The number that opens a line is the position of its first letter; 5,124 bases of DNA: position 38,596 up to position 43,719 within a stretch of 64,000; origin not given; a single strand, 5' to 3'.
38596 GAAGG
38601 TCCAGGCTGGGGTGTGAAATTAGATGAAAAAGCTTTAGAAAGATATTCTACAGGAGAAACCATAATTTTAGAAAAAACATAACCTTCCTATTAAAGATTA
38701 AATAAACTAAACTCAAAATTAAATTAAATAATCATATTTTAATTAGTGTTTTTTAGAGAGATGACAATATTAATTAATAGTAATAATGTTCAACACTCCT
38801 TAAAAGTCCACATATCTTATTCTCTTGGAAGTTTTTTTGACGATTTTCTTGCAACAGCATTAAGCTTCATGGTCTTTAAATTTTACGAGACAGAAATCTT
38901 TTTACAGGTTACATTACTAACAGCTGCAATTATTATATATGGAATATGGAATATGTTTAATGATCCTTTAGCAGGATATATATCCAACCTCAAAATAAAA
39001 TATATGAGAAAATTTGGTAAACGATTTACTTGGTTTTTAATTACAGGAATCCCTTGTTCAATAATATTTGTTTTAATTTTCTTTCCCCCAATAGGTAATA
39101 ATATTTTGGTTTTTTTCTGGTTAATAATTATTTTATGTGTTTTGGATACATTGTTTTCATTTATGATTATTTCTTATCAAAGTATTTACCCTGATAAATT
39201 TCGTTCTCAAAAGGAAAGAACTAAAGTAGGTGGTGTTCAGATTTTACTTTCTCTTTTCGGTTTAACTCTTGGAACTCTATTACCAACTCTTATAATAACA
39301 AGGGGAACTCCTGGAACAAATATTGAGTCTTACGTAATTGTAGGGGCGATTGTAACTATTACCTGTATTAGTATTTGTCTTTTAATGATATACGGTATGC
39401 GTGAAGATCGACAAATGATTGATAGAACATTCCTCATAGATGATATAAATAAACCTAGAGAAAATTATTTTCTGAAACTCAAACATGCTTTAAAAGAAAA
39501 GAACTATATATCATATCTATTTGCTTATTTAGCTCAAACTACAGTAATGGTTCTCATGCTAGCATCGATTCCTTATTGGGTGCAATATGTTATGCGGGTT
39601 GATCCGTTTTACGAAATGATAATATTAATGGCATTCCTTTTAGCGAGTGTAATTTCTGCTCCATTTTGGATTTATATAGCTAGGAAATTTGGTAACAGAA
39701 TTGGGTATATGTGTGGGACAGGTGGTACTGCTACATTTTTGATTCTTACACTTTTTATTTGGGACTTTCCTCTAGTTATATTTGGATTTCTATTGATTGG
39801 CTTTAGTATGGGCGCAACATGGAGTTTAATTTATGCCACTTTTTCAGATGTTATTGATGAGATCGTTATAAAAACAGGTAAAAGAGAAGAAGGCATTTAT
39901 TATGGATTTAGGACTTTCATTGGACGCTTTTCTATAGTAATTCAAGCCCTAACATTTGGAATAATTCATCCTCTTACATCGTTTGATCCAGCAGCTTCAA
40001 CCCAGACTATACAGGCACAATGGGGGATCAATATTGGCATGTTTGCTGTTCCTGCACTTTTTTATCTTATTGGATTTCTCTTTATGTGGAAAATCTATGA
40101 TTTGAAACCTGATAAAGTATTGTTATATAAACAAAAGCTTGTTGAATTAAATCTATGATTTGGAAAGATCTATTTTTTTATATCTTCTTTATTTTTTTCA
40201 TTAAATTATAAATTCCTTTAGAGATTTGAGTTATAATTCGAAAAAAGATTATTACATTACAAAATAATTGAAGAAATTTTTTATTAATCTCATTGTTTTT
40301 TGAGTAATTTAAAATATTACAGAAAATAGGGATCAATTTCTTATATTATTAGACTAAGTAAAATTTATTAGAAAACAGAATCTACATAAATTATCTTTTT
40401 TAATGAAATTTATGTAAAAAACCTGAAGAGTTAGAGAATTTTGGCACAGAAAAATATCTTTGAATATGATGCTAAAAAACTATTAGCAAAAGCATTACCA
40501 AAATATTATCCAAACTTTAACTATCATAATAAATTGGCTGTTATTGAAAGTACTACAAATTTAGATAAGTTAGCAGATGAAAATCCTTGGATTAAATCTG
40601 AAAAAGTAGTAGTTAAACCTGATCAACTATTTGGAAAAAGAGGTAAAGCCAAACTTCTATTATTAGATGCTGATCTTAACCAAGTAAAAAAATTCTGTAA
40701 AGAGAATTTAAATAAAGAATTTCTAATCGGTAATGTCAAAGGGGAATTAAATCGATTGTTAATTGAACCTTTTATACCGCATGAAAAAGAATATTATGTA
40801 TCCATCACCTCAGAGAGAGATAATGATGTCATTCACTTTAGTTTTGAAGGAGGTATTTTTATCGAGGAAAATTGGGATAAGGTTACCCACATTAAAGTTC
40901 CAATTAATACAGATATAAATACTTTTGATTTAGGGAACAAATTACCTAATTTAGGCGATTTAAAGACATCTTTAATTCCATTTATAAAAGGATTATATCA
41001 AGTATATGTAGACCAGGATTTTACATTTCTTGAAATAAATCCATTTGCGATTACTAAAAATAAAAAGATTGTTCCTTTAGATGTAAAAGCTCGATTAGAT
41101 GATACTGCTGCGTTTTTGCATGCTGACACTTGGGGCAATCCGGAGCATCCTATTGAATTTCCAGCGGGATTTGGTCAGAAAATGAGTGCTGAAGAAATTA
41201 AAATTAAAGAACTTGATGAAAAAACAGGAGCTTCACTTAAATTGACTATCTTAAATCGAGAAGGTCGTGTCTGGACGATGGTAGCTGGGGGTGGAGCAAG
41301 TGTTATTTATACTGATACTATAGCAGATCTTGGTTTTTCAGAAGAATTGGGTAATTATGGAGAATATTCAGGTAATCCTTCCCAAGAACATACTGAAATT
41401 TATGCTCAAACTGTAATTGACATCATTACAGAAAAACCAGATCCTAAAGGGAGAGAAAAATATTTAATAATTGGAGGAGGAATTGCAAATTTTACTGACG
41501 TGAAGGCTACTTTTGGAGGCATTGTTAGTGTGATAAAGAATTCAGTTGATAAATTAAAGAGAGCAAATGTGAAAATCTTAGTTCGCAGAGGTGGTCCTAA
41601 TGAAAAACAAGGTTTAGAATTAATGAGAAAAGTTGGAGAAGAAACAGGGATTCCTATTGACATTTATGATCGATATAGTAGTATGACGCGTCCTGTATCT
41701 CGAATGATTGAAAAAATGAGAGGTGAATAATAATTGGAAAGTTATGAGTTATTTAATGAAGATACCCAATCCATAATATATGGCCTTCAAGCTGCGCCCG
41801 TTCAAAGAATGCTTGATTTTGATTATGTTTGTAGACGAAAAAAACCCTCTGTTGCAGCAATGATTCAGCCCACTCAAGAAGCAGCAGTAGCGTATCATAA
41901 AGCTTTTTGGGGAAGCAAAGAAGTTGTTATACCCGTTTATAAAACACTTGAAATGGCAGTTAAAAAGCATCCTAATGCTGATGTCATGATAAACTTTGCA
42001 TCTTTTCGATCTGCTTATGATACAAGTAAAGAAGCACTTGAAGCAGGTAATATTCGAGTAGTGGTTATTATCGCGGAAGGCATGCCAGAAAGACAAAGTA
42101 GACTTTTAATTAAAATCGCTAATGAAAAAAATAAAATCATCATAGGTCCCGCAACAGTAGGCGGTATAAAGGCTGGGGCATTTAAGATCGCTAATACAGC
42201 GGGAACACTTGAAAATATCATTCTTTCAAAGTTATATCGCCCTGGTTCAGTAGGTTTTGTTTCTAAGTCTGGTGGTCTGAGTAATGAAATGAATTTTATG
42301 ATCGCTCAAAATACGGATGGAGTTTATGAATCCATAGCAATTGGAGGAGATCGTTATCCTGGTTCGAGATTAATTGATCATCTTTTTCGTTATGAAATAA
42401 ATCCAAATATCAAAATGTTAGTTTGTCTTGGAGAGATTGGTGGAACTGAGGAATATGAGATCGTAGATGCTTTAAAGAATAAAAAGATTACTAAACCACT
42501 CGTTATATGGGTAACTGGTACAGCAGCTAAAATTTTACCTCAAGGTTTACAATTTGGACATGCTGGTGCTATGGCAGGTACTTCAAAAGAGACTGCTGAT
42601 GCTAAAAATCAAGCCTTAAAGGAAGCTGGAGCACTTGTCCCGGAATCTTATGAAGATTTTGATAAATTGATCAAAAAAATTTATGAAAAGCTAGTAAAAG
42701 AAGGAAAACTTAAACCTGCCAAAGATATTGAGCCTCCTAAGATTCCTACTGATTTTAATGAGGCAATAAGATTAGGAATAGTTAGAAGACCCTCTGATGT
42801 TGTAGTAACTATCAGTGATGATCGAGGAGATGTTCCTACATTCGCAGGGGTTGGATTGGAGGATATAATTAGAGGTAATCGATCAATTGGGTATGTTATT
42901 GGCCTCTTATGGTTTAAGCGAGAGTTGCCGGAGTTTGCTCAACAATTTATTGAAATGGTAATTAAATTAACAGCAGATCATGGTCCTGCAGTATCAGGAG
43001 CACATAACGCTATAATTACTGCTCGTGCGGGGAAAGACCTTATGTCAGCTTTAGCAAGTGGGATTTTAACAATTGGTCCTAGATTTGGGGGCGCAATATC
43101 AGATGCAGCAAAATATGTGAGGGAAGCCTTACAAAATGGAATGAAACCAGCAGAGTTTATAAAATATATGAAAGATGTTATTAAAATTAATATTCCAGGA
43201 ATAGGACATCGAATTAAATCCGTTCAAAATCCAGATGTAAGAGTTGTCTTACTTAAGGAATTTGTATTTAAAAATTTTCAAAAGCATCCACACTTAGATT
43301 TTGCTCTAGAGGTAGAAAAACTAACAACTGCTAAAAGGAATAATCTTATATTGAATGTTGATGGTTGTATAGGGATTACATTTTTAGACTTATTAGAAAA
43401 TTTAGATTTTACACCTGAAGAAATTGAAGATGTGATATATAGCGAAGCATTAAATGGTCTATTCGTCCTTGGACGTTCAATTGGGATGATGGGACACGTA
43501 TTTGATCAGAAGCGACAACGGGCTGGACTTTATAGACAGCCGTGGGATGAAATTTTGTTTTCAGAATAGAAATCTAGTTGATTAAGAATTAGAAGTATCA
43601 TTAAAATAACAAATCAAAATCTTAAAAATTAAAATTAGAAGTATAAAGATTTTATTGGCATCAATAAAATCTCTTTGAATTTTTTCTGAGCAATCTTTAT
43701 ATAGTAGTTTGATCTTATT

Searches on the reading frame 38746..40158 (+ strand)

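Call 33: search_protein_families(library=pfam, proteins=[window:38746-40158:+], max_evalue=0.00001)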
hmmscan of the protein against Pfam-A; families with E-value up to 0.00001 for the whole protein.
window:38746-40158:+ (470 aa): 2 families
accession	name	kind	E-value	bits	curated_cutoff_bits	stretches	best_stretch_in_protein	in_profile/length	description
PF13347.12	MFS_2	-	1.2e-58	199.1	27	1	24-451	1-423/427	MFS/sugar transport protein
PF07690.21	MFS_1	-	2.3e-17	63.4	33.4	1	29-399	5-345/347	Major Facilitator Superfamily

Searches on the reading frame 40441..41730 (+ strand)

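Call 33: search_protein_families(library=pfam, proteins=[window:40441-41730:+], max_evalue=0.00001)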
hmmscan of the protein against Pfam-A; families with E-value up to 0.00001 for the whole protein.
window:40441-41730:+ (429 aa): 3 families
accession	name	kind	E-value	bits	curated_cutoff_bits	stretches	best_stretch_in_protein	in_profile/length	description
PF16114.10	Citrate_bind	-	9.3e-75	250.5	26.8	1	247-423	2-175/177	ATP citrate lyase citrate-binding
PF24948.1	Citrate_synth_N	-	3.6e-72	242.9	83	1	2-231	1-232/232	ATP-citrate synthase ATP-grasp domain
PF08442.15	ATP-grasp_2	-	1.1e-16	61.5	29.5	1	5-203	1-201/202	ATP-grasp domain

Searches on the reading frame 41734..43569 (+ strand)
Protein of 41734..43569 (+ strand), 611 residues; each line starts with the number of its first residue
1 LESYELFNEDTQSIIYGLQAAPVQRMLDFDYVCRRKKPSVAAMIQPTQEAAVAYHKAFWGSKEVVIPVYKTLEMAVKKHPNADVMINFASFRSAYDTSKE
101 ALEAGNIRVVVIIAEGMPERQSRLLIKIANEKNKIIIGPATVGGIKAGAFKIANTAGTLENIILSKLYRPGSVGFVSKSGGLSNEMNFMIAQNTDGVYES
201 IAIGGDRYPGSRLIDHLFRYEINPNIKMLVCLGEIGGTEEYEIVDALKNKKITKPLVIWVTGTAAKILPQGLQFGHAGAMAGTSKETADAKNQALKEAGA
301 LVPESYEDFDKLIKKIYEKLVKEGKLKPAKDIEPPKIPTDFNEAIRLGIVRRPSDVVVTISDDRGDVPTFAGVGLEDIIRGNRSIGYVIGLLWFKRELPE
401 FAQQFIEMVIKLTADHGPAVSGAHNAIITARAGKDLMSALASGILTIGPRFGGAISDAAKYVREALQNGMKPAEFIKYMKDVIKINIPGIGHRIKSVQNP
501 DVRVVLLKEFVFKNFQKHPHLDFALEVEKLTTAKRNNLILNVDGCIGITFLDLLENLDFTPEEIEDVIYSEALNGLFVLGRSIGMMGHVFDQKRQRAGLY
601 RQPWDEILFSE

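Call 33: search_protein_families(library=pfam, proteins=[window:41734-43569:+], max_evalue=0.00001)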
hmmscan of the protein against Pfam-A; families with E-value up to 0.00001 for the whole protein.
window:41734-43569:+ (611 aa): 3 families
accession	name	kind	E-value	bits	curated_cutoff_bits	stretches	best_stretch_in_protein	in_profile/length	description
PF00549.24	Ligase_CoA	-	1e-20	74.6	24.5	1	176-300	1-127/128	CoA-ligase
PF00285.26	Citrate_synt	-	2.3e-19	70.1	27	1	392-600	156-354/357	Citrate synthase, C-terminal domain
PF02629.25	CoA_binding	-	3.7e-06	28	22.3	0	54-116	37-97/97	CoA binding domain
